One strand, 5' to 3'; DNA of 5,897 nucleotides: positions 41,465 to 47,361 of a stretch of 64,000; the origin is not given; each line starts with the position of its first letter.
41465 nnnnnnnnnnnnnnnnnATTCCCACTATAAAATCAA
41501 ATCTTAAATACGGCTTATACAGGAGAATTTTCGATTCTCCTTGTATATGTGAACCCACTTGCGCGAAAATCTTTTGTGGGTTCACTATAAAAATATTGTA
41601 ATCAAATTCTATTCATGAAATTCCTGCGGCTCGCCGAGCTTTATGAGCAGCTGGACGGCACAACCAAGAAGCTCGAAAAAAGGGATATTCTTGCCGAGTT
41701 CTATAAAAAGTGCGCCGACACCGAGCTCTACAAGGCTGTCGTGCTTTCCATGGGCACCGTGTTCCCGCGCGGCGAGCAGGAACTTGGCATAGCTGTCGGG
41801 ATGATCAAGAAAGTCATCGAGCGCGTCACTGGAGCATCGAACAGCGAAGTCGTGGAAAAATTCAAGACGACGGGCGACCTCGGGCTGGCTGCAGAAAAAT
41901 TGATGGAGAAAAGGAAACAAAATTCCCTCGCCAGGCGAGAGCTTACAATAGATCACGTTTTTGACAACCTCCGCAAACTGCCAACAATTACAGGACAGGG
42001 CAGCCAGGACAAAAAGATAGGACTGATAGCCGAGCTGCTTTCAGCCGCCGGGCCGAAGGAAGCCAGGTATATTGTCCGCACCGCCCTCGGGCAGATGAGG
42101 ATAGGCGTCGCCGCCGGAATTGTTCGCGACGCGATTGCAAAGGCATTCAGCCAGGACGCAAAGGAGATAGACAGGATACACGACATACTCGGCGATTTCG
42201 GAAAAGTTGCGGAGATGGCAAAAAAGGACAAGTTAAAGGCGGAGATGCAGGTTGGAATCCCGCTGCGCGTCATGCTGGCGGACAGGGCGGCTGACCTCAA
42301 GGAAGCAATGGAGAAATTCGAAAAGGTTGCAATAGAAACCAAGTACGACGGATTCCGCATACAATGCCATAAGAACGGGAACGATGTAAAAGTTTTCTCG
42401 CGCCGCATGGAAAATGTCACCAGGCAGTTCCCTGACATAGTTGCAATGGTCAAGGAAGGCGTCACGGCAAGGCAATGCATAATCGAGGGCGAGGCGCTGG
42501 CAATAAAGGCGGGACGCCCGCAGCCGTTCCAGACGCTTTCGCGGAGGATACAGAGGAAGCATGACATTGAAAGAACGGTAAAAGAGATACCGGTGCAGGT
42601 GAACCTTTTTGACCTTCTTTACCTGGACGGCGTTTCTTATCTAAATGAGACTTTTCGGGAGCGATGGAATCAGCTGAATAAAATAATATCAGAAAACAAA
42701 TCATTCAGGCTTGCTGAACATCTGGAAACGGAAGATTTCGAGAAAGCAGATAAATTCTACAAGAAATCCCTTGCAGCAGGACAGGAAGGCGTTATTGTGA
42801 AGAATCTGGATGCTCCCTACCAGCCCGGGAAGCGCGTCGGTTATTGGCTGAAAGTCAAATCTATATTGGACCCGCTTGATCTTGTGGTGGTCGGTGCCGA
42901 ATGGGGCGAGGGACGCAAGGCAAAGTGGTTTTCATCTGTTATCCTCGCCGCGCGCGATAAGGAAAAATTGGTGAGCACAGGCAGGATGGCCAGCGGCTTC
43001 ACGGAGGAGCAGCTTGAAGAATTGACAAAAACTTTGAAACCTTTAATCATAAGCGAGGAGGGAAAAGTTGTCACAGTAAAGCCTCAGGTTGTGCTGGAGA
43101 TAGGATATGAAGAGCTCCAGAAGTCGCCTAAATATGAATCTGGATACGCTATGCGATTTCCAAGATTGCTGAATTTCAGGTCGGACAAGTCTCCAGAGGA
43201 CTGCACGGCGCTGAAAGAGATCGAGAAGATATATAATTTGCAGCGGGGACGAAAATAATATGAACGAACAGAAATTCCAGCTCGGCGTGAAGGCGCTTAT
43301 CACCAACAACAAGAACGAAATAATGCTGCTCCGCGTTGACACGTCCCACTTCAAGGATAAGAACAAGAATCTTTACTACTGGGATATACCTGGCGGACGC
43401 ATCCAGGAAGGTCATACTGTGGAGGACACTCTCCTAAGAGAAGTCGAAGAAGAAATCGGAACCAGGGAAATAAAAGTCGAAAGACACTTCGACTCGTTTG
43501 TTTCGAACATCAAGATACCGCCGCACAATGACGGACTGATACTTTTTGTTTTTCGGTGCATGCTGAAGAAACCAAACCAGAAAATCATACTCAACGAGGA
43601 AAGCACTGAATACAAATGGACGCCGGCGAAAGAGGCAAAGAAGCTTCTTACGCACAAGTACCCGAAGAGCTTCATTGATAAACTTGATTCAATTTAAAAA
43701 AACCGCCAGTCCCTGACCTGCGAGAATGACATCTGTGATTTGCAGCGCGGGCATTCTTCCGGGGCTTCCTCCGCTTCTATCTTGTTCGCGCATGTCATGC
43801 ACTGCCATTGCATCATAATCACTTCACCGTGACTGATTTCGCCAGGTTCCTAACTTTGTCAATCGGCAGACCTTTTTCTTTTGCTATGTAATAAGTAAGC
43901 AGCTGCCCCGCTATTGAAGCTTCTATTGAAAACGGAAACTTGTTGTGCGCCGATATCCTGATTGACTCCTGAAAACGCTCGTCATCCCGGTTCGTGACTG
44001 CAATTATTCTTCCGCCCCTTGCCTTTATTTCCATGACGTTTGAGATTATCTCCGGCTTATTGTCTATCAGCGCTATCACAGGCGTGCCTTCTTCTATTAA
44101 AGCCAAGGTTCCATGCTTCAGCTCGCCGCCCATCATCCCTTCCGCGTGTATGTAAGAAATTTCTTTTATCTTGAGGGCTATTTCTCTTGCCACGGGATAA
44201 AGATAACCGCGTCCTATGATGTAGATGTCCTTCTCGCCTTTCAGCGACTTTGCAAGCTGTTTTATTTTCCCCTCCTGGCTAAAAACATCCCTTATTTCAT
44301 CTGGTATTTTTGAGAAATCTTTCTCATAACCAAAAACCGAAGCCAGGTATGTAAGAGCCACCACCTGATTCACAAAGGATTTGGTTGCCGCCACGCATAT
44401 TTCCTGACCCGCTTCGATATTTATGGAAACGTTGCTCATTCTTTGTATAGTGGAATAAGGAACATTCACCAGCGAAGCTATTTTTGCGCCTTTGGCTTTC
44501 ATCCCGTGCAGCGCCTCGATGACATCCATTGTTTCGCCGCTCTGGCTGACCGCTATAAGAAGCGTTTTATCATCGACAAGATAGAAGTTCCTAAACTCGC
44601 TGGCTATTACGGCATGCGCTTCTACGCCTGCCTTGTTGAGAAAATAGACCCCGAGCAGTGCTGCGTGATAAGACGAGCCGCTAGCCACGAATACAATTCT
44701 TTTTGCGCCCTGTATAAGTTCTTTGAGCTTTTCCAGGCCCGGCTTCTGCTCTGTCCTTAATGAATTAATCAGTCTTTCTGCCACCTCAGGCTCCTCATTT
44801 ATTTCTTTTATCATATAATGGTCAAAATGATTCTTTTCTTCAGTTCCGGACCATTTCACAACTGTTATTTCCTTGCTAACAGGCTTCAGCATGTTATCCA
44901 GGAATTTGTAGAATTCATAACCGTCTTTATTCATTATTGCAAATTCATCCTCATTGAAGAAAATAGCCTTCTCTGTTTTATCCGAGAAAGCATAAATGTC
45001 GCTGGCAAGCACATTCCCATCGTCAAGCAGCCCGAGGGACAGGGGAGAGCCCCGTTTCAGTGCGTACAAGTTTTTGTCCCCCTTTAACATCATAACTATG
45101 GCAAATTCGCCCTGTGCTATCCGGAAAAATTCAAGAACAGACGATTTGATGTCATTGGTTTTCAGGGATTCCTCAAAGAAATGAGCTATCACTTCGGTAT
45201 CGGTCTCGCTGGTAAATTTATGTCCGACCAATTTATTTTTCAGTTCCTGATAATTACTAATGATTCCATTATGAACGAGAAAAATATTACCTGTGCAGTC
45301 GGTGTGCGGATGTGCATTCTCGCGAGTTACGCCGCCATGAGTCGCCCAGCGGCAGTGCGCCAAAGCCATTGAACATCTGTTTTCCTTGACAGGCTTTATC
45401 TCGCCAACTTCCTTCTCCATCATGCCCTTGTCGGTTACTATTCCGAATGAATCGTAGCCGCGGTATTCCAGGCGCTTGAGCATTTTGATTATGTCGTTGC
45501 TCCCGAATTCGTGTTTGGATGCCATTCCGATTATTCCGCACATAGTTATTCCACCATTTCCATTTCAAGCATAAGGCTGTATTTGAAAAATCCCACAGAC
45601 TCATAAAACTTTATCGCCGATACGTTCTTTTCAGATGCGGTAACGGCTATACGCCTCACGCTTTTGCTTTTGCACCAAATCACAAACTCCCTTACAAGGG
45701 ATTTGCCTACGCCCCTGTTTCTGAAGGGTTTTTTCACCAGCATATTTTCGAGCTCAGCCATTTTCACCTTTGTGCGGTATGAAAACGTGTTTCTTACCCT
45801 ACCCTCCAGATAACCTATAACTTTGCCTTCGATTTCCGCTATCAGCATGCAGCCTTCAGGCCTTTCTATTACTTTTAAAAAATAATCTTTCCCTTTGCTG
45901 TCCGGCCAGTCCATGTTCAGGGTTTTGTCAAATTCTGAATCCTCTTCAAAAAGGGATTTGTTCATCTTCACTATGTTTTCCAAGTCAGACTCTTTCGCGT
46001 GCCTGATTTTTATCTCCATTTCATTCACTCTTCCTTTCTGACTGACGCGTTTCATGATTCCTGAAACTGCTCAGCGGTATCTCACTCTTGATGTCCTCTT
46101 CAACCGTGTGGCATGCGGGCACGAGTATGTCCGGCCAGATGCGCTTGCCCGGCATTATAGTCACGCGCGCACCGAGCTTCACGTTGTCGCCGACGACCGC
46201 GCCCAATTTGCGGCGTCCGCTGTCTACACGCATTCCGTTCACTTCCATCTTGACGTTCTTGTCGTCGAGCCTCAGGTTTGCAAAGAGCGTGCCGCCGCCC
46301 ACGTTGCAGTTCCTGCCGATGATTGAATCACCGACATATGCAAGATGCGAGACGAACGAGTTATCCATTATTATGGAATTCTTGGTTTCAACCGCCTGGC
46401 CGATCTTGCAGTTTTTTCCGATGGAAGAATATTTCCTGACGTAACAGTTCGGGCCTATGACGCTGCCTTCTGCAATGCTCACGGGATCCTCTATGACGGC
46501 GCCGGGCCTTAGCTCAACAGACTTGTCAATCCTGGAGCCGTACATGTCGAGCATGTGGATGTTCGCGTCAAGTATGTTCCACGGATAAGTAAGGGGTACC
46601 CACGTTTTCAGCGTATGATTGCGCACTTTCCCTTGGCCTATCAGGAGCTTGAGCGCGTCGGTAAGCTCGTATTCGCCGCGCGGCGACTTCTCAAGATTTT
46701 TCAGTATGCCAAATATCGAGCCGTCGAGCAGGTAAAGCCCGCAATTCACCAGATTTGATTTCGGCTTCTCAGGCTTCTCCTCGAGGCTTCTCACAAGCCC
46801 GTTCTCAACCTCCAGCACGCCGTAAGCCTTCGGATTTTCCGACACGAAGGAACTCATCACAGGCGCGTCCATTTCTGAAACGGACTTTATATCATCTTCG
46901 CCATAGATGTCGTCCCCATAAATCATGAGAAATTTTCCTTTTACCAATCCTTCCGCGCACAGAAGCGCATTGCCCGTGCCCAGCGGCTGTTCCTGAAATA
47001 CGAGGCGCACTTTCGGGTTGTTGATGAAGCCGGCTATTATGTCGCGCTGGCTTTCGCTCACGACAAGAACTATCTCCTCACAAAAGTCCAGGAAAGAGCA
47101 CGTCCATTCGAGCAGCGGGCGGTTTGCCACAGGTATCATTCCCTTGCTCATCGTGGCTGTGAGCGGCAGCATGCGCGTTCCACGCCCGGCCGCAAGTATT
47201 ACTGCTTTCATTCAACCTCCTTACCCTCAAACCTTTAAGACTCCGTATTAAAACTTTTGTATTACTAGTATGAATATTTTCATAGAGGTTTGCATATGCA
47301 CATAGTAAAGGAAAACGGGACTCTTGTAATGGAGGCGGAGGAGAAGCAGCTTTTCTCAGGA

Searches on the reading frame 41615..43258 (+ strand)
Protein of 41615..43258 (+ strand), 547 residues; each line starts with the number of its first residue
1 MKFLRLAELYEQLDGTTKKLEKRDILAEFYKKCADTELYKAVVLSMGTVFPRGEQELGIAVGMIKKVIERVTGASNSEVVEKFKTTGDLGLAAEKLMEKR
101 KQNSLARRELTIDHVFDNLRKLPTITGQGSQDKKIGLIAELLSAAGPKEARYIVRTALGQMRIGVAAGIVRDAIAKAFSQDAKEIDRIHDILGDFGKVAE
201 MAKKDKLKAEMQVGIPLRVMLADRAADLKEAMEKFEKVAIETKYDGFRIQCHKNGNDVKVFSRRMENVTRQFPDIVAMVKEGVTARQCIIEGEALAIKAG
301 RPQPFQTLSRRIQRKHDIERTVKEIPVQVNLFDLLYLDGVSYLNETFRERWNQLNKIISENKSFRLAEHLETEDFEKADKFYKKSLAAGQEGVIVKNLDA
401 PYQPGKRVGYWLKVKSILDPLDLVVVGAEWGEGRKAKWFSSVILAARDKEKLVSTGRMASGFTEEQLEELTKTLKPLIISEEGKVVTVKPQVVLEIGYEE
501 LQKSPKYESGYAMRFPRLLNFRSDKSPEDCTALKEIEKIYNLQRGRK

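Call 44: search_protein_families(library=pfam, proteins=[window:41615-43258:+], max_evalue=0.001)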
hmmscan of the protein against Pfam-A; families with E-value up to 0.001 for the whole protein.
window:41615-43258:+ (547 aa): 5 families
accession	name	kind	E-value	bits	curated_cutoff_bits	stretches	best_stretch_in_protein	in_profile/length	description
PF01068.26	DNA_ligase_A_M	-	8.5e-60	202.4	26.2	1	220-415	2-204/204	ATP dependent DNA ligase domain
PF04675.19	DNA_ligase_A_N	-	9.6e-44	150.1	24.6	1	3-175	2-174/174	DNA ligase N terminus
PF04679.21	DNA_ligase_A_C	-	1.3e-17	64.4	27.5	1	436-525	2-94/94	ATP dependent DNA ligase C terminal region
PF09414.15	RNA_ligase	-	5.1e-05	23.9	27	1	237-415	2-171/171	RNA ligase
PF06791.18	TMP_2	-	0.00089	19.4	30.2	0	446-475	98-126/208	Prophage tail length tape measure protein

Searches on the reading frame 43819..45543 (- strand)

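Call 44: search_protein_families(library=pfam, proteins=[window:43819-45543:-], max_evalue=0.001)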
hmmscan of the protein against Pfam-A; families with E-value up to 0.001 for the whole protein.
window:43819-45543:- (574 aa): 5 families
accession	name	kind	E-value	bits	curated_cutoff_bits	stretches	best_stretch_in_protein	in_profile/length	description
PF01380.27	SIS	-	1.2e-42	145.3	25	2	277-401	2-129/131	SIS domain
PF13522.11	GATase_6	-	4.7e-15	56.2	27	1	58-173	11-121/130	Glutamine amidotransferase domain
PF13537.11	GATase_7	-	9.1e-12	45.5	25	1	75-185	11-120/123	Glutamine amidotransferase domain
PF13230.11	GATase_4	-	0.0002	20.9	23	1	55-121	69-135/272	Glutamine amidotransferases class-II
PF13580.11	SIS_2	-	0.00096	19.6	27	0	306-358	84-136/138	SIS domain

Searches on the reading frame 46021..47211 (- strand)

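Call 44: search_protein_families(library=pfam, proteins=[window:46021-47211:-], max_evalue=0.001)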
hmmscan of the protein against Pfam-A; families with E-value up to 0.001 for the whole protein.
window:46021-47211:- (396 aa): 6 families
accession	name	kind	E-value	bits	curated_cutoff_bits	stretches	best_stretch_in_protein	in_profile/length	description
PF00483.29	NTP_transferase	-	7.8e-30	104.7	21.2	1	2-199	1-218/245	Nucleotidyl transferase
PF00132.30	Hexapep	-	1.3e-16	59.9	27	3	226-260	2-36/36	Bacterial transferase hexapeptide (six repeats)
PF25084.1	LbH_EIF2B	-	3e-15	56.6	54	1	229-308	7-85/105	EIF2B subunit epsilon LbH domain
PF12804.13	NTP_transf_3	-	2.6e-08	34.6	27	1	3-86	1-79/160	MobA-like NTP transferase domain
PF01128.25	IspD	-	7.7e-06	26.3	27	1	2-71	2-71/221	2-C-methyl-D-erythritol 4-phosphate cytidylyltransferase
PF24894.1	Hexapep_GlmU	-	8.5e-05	23.1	23.3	0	262-317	35-91/104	GlmU-like, C-terminal hexapeptide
